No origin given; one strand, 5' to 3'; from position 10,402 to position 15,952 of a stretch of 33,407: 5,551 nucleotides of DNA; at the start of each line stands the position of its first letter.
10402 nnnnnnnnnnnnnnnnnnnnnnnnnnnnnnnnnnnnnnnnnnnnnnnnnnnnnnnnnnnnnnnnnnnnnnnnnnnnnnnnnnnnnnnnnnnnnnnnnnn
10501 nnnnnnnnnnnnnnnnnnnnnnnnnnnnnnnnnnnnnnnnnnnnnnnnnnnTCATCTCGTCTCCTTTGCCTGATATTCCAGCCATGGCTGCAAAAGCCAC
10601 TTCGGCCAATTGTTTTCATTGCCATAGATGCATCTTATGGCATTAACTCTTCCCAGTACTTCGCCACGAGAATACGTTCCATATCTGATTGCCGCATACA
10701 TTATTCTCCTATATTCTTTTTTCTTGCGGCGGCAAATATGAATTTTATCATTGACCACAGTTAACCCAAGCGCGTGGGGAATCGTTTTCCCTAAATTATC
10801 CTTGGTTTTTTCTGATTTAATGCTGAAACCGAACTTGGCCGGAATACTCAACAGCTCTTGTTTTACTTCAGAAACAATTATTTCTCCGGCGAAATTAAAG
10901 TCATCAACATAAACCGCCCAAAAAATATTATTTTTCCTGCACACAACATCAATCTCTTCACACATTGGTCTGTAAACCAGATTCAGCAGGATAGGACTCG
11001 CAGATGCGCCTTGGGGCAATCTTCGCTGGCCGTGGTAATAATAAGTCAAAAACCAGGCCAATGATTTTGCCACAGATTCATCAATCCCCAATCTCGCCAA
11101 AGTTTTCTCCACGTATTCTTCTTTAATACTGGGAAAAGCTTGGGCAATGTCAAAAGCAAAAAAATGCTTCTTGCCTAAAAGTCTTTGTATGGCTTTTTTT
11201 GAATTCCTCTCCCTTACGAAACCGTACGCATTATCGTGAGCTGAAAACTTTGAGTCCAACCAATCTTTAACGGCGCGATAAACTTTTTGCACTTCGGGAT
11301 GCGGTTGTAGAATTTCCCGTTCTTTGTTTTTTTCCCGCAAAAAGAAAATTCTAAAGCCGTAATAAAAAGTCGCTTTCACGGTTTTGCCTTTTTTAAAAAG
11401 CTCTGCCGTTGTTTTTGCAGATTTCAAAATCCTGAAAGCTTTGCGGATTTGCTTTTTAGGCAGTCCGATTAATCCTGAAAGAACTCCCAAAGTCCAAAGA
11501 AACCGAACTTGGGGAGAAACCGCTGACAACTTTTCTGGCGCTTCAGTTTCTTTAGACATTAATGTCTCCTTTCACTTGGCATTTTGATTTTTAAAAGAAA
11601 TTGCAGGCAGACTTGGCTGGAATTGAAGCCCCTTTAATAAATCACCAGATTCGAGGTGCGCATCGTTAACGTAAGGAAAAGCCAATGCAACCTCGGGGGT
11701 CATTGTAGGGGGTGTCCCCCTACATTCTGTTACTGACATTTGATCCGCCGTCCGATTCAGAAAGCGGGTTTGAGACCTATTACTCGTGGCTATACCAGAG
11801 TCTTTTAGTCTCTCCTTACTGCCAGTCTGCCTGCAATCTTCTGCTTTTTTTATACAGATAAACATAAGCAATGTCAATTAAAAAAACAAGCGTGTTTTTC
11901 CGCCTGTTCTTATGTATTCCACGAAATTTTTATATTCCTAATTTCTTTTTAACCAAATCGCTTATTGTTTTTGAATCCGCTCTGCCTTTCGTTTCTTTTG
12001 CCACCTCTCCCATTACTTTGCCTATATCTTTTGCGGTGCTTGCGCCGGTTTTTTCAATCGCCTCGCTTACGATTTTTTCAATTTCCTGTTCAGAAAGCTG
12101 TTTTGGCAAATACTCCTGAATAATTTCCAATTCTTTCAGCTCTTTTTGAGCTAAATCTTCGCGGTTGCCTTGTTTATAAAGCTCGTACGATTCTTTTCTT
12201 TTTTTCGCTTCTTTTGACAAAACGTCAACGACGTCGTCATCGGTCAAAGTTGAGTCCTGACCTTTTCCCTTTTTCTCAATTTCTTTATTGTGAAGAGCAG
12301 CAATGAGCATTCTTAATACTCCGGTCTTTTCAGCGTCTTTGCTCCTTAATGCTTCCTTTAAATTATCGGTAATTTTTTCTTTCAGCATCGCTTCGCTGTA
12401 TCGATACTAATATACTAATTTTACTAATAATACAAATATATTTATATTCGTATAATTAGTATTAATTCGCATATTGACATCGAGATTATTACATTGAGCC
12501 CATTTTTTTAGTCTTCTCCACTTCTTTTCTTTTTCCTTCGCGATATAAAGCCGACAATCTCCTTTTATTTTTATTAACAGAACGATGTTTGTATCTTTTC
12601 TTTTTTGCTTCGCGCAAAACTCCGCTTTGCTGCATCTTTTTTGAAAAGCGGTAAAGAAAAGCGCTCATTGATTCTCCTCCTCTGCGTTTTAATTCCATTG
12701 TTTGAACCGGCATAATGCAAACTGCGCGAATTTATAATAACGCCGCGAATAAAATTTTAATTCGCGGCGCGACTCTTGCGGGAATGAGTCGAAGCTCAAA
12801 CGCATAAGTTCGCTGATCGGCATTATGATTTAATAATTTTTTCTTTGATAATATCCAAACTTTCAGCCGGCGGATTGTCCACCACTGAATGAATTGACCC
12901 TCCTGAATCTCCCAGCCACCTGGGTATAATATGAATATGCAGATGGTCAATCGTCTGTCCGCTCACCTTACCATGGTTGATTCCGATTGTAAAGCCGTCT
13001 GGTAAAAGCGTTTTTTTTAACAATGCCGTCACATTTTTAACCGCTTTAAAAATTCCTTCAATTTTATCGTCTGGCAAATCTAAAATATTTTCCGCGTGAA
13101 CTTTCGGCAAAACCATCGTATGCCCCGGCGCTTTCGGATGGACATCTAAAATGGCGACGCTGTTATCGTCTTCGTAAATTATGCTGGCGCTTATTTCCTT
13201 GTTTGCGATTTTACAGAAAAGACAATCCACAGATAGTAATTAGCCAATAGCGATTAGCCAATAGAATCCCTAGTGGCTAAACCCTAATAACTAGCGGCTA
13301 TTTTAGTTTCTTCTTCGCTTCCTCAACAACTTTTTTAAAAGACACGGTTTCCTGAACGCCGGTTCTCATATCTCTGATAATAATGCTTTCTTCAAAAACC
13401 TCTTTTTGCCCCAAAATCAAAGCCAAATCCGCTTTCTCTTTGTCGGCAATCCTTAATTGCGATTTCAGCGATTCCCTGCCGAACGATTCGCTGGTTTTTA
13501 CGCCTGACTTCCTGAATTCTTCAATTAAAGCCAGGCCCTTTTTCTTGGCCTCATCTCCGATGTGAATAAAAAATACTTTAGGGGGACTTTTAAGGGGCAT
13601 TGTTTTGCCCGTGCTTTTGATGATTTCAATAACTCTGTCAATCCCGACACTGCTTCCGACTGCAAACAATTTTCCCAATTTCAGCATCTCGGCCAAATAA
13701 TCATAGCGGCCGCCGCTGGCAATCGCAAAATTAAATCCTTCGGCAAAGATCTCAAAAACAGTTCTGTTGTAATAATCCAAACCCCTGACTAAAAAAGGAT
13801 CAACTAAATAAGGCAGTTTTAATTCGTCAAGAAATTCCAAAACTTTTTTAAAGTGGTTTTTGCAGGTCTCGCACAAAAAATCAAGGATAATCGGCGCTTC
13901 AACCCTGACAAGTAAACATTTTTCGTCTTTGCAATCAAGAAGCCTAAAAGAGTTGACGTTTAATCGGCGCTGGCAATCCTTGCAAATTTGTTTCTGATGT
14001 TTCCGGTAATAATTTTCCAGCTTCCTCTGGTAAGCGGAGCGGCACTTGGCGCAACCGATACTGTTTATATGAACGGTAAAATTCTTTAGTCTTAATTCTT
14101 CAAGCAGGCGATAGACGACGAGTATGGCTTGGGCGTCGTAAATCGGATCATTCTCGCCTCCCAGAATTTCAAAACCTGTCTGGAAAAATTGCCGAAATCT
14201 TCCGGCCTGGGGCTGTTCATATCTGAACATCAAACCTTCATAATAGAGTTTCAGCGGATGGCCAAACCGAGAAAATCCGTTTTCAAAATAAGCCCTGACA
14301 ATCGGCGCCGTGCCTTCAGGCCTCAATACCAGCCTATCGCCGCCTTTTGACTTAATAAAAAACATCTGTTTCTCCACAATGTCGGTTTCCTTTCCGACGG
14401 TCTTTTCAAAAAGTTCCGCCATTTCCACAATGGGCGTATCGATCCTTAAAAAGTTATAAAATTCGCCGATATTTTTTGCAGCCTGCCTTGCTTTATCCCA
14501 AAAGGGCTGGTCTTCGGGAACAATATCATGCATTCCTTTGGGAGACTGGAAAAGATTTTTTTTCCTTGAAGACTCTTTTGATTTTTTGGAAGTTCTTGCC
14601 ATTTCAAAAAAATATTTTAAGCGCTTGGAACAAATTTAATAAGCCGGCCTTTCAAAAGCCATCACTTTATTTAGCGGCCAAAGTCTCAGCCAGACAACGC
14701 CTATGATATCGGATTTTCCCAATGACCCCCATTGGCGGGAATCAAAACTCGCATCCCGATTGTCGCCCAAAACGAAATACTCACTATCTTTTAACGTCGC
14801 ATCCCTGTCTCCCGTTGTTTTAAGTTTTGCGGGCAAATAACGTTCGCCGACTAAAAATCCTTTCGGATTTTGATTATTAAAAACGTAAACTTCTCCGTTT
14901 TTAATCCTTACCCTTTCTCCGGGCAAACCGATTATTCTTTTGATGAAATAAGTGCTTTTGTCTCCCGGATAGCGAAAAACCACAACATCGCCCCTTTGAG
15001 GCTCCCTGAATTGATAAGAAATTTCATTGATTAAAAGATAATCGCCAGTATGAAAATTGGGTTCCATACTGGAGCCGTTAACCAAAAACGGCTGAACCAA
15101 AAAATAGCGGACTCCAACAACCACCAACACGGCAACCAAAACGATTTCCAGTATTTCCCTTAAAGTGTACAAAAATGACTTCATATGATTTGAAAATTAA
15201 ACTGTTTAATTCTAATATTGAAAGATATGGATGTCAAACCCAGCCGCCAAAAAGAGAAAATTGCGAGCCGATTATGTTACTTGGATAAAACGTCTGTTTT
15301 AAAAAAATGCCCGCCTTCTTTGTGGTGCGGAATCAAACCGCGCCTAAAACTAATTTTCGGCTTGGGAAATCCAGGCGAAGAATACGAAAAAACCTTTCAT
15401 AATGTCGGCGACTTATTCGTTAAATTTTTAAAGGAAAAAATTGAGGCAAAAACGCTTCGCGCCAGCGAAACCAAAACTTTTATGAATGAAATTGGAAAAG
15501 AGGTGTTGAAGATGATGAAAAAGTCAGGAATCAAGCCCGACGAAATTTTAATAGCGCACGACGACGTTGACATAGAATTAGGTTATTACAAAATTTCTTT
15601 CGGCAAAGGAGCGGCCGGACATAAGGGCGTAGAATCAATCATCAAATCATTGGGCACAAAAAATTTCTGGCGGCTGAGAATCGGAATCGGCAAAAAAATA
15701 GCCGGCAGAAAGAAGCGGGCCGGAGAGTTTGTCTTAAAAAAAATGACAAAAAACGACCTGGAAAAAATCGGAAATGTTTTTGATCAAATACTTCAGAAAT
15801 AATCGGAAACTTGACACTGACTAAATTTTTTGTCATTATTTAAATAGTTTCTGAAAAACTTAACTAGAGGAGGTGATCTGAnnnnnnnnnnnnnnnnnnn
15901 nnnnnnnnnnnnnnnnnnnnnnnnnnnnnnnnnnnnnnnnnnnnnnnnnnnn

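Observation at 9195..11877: Retron-like cassette whose third component is a DnaB-family protein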

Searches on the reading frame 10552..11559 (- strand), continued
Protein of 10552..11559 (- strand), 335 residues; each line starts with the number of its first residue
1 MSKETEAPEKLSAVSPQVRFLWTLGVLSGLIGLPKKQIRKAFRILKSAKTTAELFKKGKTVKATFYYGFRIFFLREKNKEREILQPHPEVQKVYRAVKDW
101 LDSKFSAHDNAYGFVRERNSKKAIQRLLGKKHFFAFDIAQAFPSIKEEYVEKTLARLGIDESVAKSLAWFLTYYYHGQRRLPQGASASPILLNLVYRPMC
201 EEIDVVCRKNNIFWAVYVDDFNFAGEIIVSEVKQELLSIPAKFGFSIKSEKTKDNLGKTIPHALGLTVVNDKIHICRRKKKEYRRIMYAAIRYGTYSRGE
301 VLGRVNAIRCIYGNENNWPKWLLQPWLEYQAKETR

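Call 52: search_solved_structures(query=window:10552-11559:-, max_evalue=1e-8, show_alignments=2)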
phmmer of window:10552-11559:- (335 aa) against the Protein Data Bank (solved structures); distinct sequences matched with E-value up to 1e-8: 6.
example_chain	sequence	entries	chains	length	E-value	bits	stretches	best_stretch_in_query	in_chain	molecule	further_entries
36ht_A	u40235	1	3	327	3.7e-12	49.4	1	10-264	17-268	Retron-Kva2 Reverse Transcriptase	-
9e8z_H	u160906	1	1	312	5e-12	49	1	79-298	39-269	Retron Ec83 reverse transcriptase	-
7v9u_A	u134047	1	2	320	2.4e-11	46.7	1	64-287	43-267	RNA-directed DNA polymerase from retron EC86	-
7v9x_A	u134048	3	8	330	2.7e-11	46.6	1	64-287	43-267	RNA-directed DNA polymerase from retron EC86 | Retron Ec86 reverse transcriptase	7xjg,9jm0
8qbk_A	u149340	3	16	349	3.1e-11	46.4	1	64-287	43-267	Retron Ec86 reverse transcriptase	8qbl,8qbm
9n69_E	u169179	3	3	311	9.2e-09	38.2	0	69-290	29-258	RNA-directed DNA polymerase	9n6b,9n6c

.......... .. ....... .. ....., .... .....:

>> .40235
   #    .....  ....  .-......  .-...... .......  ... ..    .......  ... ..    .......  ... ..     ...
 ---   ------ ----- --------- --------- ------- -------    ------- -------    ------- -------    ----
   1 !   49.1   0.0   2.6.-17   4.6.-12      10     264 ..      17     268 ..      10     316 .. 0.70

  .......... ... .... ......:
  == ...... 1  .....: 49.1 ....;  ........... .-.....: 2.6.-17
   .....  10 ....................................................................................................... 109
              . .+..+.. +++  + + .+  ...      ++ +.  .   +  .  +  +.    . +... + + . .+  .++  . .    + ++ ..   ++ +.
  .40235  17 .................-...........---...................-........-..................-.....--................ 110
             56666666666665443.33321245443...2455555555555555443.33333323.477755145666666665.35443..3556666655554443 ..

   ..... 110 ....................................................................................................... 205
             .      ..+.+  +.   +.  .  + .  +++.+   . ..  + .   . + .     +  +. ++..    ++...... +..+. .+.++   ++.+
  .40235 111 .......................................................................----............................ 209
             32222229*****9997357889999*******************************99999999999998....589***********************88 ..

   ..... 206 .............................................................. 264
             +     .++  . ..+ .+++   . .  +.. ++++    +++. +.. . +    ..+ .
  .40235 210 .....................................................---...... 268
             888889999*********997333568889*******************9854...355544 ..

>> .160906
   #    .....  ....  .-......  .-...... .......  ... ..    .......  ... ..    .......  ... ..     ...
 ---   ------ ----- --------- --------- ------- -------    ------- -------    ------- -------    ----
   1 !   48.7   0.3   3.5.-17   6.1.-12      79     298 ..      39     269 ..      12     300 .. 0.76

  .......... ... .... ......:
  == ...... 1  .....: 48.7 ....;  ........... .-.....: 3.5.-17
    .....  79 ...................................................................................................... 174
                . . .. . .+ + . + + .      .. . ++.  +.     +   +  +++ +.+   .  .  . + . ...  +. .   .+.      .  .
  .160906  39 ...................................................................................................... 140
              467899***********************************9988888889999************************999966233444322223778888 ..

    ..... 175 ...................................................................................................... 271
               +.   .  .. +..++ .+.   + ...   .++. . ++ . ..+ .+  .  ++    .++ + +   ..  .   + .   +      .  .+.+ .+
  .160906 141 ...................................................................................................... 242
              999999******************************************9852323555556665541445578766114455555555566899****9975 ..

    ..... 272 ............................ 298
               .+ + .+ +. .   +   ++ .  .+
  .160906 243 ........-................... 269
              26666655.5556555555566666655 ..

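Call 72: find_homologous_proteins(query=P0060, max_evalue=1e-10)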
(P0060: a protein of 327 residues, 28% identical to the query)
Query P0060 (327 aa): 60 proteins with E <= 1e-10 among 1487 candidates.
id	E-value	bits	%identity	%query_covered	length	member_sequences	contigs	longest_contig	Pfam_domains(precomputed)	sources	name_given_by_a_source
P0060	2.3e-223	759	100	100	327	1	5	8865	PF00078.33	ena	-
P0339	1.6e-82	296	44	100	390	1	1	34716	PF00078.33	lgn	-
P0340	3.7e-20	91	28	82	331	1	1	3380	PF00078.33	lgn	-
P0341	6.0e-20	90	33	64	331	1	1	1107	PF00078.33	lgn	-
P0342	2.3e-19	88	42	48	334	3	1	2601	PF00078.33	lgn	-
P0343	6.0e-19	87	34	47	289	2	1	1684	PF00078.33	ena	-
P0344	2.0e-18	85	38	50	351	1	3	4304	PF00078.33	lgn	-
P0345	2.8e-18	85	30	76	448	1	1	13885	PF00078.33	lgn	-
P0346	3.6e-18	84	30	58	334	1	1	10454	PF00078.33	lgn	-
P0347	5.6e-18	84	31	70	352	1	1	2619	PF00078.33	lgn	-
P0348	6.5e-18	83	34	55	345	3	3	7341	PF00078.33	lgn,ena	-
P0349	6.9e-18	83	35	53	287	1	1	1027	PF00078.33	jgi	-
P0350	1.6e-17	82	37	49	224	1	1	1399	PF00078.33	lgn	-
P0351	2.1e-17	82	31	66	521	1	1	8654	PF13365.13,PF00078.33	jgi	jgi:RNA-directed DNA polymerase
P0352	2.5e-17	82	32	80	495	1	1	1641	PF00078.33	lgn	-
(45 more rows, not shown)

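Call 73: find_encoding_contigs(protein=P0339, flank=8000, max_places=2)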
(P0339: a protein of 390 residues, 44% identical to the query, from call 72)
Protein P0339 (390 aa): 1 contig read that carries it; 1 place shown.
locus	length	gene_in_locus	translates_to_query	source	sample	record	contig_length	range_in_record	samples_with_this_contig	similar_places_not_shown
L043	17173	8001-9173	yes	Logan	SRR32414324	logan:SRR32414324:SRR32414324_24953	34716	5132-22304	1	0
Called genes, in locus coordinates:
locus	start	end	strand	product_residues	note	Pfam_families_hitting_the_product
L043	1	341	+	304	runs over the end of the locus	-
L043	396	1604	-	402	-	PF05496:RuvB_N, PF00158:Sigma54_activat (faint), PF00004:AAA, PF07728:AAA_5 (weak), PF16193:AAA_assoc_2, PF12002:MgsA_C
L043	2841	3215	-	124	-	-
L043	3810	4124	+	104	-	-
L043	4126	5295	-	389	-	PF02547:Queuosine_synth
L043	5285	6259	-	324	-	PF14470:bPH_3 (weak)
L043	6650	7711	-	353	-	PF06068:TIP49 (faint), PF01078:Mg_chelatase (faint), PF05496:RuvB_N, PF00004:AAA, PF07728:AAA_5, PF17864:AAA_lid_4, PF05491:WHD_RuvB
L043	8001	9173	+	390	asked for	PF00078:RVT_1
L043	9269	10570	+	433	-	PF00772:DnaB, PF03796:DnaB_C, PF06745:ATPase (weak), PF13481:AAA_25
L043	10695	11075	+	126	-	-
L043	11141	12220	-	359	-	PF01926:MMR_HSR1, PF02421:FeoB_N (weak), PF06071:YchF-GTPase_C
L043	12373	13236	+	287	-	-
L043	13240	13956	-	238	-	-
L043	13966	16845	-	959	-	PF13205:Big_5 (faint), PF16656:Pur_ac_phosph_N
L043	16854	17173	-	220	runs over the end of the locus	-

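Call 77: search_protein_families(library=padloc, proteins=[L014:12673-14244:+, L012:12713-14182:+, L013:12673-13542:+, L013:13795-14205:+, L010:12520-12804:+, L043:10695-11075:+], max_evalue=0.001)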
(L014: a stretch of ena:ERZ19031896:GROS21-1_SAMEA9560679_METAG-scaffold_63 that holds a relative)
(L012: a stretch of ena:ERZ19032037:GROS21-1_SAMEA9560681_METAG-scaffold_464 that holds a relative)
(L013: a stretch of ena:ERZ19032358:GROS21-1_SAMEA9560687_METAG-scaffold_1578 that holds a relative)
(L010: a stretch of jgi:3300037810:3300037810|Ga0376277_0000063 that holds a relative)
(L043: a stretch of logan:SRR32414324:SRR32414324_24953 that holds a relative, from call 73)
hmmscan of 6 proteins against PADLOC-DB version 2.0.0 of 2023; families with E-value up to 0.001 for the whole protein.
L014:12673-14244:+ (523 aa): 58 families (the best 25 are shown)
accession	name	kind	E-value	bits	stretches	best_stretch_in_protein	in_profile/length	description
PDLC03928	PsyrT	-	3.6e-27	93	1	37-360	25-354/689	-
PDLC02503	BrxHI|BrxHII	-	3.8e-24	83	1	24-352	15-354/698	BrxHI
PDLC02864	DpdF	-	2.6e-23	80.7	1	41-347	30-335/610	DpdF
PDLC02861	DpdF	-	2.2e-19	67.2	1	36-349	31-342/611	DpdF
PDLC02870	DpdF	-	1.2e-17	61.6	1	35-352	15-332/534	DpdF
PDLC02707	PbeA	-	8.4e-15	52.4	1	226-337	500-614/672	PbeA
PDLC02501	BrxHI|BrxHII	-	1.1e-11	41.6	1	29-341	19-344/925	BrxHI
PDLC01252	Cas3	-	2.4e-11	41.6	1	55-342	6-290/324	CAS-I; effector_G3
PDLC03960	SngC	-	2.8e-11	40.9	1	35-346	26-365/720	-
PDLC01770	Cas3g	-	8.5e-11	39.1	1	50-386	29-384/733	-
PDLC00938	Cas3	-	4.6e-10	37.3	1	154-314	127-296/358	CRISPR-associated helicase Cas3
PDLC00174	HamB1|HamB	-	5.1e-10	35.8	1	50-163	320-432/1163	DEAD-box helicase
PDLC02623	DrmD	-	5.6e-10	35.6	1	285-348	567-631/1040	DrmD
PDLC00192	HamB1|HamB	-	8.6e-10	34.9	1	37-161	272-398/1104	DEAD-box helicase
PDLC02865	DpdF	-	1.2e-09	34.3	1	32-348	758-1078/1499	DpdF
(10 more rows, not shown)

L012:12713-14182:+ (489 aa): 46 families (the best 25 are shown)
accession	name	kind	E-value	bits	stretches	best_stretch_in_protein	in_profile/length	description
PDLC03928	PsyrT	-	7.5e-23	78.7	1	40-326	63-354/689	-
PDLC02864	DpdF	-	2.8e-18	64.1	1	84-313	103-335/610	DpdF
PDLC02503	BrxHI|BrxHII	-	8.1e-15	52.2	1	47-318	75-354/698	BrxHI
PDLC02861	DpdF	-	5.5e-13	46.1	1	61-315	83-342/611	DpdF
PDLC02870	DpdF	-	7.8e-13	45.7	1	92-318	102-332/534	DpdF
PDLC02707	PbeA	-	1.7e-11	41.5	1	192-303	500-614/672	PbeA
PDLC02623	DrmD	-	5.2e-10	35.7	1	217-314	534-631/1040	DrmD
PDLC01252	Cas3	-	2.1e-09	35.3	1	119-308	114-290/324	CAS-I; effector_G3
PDLC00659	HmaA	-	4.8e-09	32.6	1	214-308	514-612/1176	SNF2 helicase / DEAD-box helicase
PDLC01089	C3a193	-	6.9e-09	32.6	1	250-312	526-588/983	poss. alt. Cas3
PDLC00938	Cas3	-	1.4e-08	32.4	1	120-281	127-297/358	CRISPR-associated helicase Cas3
PDLC02863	DpdF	-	1.9e-08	31.6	1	186-336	24-171/488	DpdF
PDLC02500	BrxHI|BrxHII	-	1.9e-08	31.3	1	215-326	483-594/933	BrxHI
PDLC02862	DpdF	-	1.9e-08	30.6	1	132-315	276-462/811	DpdF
PDLC02620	DrmD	-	5.1e-08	29.3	1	213-330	485-602/1060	DrmD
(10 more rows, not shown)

L013:12673-13542:+ (289 aa): 23 families
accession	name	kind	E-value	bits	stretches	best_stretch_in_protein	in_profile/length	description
PDLC03928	PsyrT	-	1.4e-13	48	1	37-277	25-272/689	-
PDLC00174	HamB1|HamB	-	1.7e-10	37.4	1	50-163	320-432/1163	DEAD-box helicase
PDLC02503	BrxHI|BrxHII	-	2.2e-10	37.5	1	24-270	15-272/698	BrxHI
PDLC00192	HamB1|HamB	-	2.5e-10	36.6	1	37-161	272-398/1104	DEAD-box helicase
PDLC02864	DpdF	-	4.4e-10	37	1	41-278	30-266/610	DpdF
PDLC00178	HamB1|HamB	-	1.2e-08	31.4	1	3-194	215-414/830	DEAD-box helicase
PDLC01252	Cas3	-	6.6e-08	30.4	1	55-277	6-226/324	CAS-I; effector_G3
PDLC01729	typeIV_DinG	-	3.2e-07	27.4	1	55-93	46-85/666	Csf4_0_IVA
PDLC02861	DpdF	-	4.1e-07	26.7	1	36-278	31-271/611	DpdF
PDLC00188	HamB1|HamB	-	7e-07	25.7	1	57-193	267-410/1037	DEAD-box helicase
PDLC00194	HamB1|HamB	-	7.6e-07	25.4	1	57-166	254-363/995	DEAD-box helicase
PDLC03960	SngC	-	1e-06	25.8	1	35-272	26-286/720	-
PDLC00183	HamB1|HamB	-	1.1e-06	25.5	1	47-195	261-416/509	DEAD-box helicase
PDLC01533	Cas3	-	1.3e-06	25.1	1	46-138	48-139/897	CAS-I; effector_G3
PDLC01770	Cas3g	-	3.2e-06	23.9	1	50-135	29-119/733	-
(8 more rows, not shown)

L013:13795-14205:+ (136 aa): 0 families

L010:12520-12804:+ (94 aa): 0 families

L043:10695-11075:+ (126 aa): 0 families

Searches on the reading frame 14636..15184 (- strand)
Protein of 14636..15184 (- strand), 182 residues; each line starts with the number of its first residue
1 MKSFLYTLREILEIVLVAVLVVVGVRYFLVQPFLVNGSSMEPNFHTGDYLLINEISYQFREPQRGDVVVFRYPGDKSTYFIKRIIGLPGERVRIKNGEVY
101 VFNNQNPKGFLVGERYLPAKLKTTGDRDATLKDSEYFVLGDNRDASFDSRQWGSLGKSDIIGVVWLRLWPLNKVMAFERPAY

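Call 49: search_protein_families(library=pfam, proteins=[window:14636-15184:-], max_evalue=0.00001)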
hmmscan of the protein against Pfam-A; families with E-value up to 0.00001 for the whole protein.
window:14636-15184:- (182 aa): 2 families
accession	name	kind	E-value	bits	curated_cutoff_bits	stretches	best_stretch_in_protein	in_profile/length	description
PF10502.14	Peptidase_S26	-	1.1e-46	159.3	22.9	1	9-169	2-168/168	Signal peptidase, peptidase S26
PF00717.28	Peptidase_S24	-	5.2e-07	29.8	23.3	1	35-95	40-92/116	Peptidase S24-like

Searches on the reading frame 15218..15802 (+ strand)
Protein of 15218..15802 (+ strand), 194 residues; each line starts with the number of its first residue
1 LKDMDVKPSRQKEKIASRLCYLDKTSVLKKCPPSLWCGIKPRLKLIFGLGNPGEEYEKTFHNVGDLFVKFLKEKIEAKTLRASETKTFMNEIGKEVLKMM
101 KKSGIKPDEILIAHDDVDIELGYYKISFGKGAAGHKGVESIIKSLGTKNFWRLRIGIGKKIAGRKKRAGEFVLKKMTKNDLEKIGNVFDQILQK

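Call 49: search_protein_families(library=pfam, proteins=[window:15218-15802:+], max_evalue=0.00001)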
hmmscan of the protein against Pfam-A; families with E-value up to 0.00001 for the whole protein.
window:15218-15802:+ (194 aa): 1 family
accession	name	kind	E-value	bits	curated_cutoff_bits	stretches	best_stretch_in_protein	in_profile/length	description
PF01195.25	Pept_tRNA_hydro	-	2.8e-38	132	27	1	45-191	1-163/183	Peptidyl-tRNA hydrolase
